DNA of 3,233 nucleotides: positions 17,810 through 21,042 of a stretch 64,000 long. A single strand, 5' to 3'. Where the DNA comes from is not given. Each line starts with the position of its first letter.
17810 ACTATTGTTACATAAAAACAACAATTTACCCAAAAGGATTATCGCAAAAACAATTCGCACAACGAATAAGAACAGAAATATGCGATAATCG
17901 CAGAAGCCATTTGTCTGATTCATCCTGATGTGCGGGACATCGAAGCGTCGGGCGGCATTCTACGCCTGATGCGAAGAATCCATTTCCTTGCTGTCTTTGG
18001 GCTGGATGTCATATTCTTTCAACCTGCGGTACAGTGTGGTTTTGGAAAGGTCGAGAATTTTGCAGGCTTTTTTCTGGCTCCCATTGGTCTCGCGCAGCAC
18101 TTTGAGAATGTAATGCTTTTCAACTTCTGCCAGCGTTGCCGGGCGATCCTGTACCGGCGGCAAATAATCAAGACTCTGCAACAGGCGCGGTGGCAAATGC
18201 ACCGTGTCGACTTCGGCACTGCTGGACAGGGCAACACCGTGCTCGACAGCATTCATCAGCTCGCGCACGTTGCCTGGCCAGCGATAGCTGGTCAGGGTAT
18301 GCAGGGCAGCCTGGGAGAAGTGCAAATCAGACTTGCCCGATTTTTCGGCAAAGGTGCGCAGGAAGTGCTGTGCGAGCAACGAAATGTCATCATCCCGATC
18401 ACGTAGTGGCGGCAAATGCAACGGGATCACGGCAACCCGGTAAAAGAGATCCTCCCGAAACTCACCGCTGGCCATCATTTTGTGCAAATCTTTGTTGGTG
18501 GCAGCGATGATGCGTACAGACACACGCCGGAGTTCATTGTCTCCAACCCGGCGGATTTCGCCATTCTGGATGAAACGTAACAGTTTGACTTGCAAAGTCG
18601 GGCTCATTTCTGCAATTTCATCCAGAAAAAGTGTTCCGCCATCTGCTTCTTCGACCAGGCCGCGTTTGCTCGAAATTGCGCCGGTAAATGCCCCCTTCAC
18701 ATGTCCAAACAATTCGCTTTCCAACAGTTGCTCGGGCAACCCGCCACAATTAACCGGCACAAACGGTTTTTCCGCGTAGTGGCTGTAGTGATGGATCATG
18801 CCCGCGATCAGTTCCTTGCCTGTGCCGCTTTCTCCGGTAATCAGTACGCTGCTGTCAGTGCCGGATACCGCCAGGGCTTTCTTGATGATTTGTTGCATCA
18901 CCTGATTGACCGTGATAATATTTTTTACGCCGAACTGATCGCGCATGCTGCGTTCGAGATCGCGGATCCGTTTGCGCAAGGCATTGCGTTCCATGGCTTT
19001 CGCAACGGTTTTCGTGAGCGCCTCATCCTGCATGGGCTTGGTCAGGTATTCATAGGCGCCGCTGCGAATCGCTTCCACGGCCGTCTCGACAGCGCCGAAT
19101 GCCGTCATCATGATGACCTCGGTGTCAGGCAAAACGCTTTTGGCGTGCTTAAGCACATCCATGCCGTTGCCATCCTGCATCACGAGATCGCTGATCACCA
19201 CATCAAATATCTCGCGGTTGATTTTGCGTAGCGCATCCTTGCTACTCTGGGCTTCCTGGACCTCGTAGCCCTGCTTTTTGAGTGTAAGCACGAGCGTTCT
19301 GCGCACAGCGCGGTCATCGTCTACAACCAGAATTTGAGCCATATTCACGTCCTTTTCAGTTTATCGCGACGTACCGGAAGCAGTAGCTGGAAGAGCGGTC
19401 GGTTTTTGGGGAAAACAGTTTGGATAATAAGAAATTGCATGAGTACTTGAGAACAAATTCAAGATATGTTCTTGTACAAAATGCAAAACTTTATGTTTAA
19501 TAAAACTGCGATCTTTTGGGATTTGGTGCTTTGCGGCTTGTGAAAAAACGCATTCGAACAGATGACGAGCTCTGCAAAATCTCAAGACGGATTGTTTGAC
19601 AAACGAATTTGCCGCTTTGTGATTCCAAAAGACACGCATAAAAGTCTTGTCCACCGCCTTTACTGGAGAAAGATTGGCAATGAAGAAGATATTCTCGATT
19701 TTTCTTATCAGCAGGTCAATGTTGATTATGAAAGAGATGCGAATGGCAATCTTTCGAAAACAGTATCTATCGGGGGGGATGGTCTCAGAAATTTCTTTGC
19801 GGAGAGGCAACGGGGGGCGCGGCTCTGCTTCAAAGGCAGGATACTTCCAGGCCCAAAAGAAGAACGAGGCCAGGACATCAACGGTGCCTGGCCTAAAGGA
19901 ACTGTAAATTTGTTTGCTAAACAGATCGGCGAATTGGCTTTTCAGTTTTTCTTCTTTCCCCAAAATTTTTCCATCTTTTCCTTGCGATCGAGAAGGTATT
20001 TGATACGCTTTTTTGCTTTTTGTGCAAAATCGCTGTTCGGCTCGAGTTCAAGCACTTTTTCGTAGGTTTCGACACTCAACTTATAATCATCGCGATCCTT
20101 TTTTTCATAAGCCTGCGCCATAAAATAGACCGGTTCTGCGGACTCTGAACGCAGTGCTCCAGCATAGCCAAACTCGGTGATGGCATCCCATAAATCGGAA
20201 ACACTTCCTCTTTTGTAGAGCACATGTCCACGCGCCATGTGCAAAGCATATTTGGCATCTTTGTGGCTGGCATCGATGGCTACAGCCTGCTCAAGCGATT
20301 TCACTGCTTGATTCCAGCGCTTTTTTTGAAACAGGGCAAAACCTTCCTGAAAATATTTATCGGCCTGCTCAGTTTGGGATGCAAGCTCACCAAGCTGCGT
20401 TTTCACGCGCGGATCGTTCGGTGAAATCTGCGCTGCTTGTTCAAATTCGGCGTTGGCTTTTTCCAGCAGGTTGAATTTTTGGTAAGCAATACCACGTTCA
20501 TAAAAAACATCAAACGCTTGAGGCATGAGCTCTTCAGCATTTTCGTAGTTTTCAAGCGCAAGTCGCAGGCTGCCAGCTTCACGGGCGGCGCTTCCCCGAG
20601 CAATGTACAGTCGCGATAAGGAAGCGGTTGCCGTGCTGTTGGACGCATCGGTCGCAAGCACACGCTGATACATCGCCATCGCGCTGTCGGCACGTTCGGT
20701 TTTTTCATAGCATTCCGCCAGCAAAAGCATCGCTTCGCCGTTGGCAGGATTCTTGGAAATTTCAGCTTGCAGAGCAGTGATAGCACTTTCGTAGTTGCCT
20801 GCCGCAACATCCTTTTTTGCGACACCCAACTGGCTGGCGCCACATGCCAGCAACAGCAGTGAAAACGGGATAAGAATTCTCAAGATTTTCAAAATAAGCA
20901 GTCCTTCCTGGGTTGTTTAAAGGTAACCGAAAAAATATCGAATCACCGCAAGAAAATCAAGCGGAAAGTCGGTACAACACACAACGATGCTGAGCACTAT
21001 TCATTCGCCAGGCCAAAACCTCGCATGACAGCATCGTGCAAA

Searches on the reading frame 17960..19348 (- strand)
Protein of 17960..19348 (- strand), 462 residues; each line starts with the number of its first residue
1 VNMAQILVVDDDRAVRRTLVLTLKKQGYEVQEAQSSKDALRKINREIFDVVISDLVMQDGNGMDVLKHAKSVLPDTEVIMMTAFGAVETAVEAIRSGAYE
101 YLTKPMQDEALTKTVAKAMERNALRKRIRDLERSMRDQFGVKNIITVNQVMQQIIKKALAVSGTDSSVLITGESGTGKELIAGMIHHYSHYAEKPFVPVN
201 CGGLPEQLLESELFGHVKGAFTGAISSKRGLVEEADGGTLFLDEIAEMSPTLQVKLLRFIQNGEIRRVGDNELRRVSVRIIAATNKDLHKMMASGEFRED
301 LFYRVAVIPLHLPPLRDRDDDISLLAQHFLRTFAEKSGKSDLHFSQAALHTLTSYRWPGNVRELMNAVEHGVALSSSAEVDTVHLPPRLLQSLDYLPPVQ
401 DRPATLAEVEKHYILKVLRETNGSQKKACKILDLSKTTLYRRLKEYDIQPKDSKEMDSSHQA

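Call 4: search_protein_families(library=pfam, proteins=[window:17960-19348:-], max_evalue=0.01)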
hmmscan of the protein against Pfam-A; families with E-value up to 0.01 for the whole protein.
window:17960-19348:- (462 aa): 15 families
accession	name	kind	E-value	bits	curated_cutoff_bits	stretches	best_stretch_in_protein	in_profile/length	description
PF00158.32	Sigma54_activat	-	3.4e-69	232.3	20.2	1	144-310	1-167/168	Sigma-54 interaction domain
PF00072.30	Response_reg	-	6.9e-28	97.5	30.2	1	6-115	1-110/111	Response regulator receiver domain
PF25601.1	AAA_lid_14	-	1.3e-23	83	27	1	316-392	1-77/87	AAA+ ATPase lid domain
PF14532.12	Sigma54_activ_2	-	2.6e-22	80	25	1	149-315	5-138/138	Sigma-54 interaction domain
PF02954.25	HTH_8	-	1.7e-13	50.5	22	1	405-446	1-42/42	Bacterial regulatory protein, Fis family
PF07728.20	AAA_5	-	1.4e-07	32.1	22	1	168-286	2-123/139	AAA domain (dynein-related subfamily)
PF07724.20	AAA_2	-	7.3e-05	23.3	27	1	166-294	4-133/166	AAA domain (Cdc48 subfamily)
PF18024.7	HTH_50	-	0.00011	22.3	27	1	406-449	8-50/50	Helix-turn-helix domain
PF01078.27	Mg_chelatase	-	0.00012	21.9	20.3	0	223-284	93-156/207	Magnesium chelatase, subunit ChlI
PF00004.35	AAA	-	0.00018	22.4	21.2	1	168-286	1-110/131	ATPase family associated with various cellular activities (AAA)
PF20720.3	nSTAND3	-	0.00032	20.9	27.2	1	150-189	2-41/155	Novel STAND NTPase 3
PF05225.22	HTH_psq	-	0.00073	19.6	20.4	1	422-445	14-39/45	helix-turn-helix, Psq domain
PF10799.13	YliH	-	0.0034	17.7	20.4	0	24-89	29-95/126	Biofilm formation protein (YliH/bssR)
PF13245.12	AAA_19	-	0.0076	16.9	25.1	0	162-271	8-126/134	AAA domain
PF13384.12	HTH_23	-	0.0097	16.1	24.6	0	408-446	4-41/50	Homeodomain-like domain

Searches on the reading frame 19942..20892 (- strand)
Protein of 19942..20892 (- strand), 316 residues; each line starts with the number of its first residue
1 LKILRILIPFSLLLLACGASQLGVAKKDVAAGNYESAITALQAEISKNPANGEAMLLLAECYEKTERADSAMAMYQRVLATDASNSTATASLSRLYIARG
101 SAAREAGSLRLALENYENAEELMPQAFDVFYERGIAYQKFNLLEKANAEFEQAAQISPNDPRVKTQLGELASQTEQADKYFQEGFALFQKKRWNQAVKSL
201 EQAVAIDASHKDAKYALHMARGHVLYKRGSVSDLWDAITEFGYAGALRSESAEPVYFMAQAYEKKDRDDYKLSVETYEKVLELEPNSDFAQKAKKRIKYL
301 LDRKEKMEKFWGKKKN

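Call 4: search_protein_families(library=pfam, proteins=[window:19942-20892:-], max_evalue=0.01)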
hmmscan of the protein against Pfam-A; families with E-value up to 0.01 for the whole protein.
window:19942-20892:- (316 aa): 20 families
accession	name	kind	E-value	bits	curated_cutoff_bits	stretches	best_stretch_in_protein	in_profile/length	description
PF13414.12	TPR_11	-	2e-20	72.6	26.8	2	100-139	1-40/42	TPR repeat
PF14559.12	TPR_19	-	3.3e-20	72.6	25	2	29-90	2-63/68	Tetratricopeptide repeat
PF07719.23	TPR_2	-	4.3e-18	64.3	27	2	178-207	2-31/34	Tetratricopeptide repeat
PF13432.12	TPR_16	-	7.5e-16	58.7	32.7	2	29-85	8-64/65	Tetratricopeptide repeat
PF13181.12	TPR_8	-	1.6e-14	53.2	25.7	0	53-84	2-33/34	Tetratricopeptide repeat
PF13428.12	TPR_14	-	1.6e-13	50.3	23.5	0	29-60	12-43/44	Tetratricopeptide repeat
PF00515.34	TPR_1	-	2.5e-13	49.7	27.8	0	178-208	2-32/34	Tetratricopeptide repeat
PF13371.12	TPR_9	-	2.6e-10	40.6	35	0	123-163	25-65/73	Tetratricopeptide repeat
PF13174.12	TPR_6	-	3.9e-09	37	26.3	1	53-80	1-28/33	Tetratricopeptide repeat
PF13176.12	TPR_7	-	5.8e-09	35.8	27.9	0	54-82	1-29/36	Tetratricopeptide repeat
PF13431.12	TPR_17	-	6e-08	32.8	24.4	0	45-71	6-32/34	Tetratricopeptide repeat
PF13424.12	TPR_12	-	1.7e-07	31.8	30.1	2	33-81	25-74/77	Tetratricopeptide repeat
PF23914.1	TPR_CcmH_CycH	-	3.1e-05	24.3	42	0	33-81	102-150/158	Cytochrome c-type biogenesis protein H TPR domain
PF03704.23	BTAD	-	0.0003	21.6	22.1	1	25-80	69-124/146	Bacterial transcriptional activator domain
PF24575.1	TPR_Slam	-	0.00032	21.5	35.2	0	258-290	51-83/104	Surface lipoprotein assembly modifier, N-terminal TPR repeats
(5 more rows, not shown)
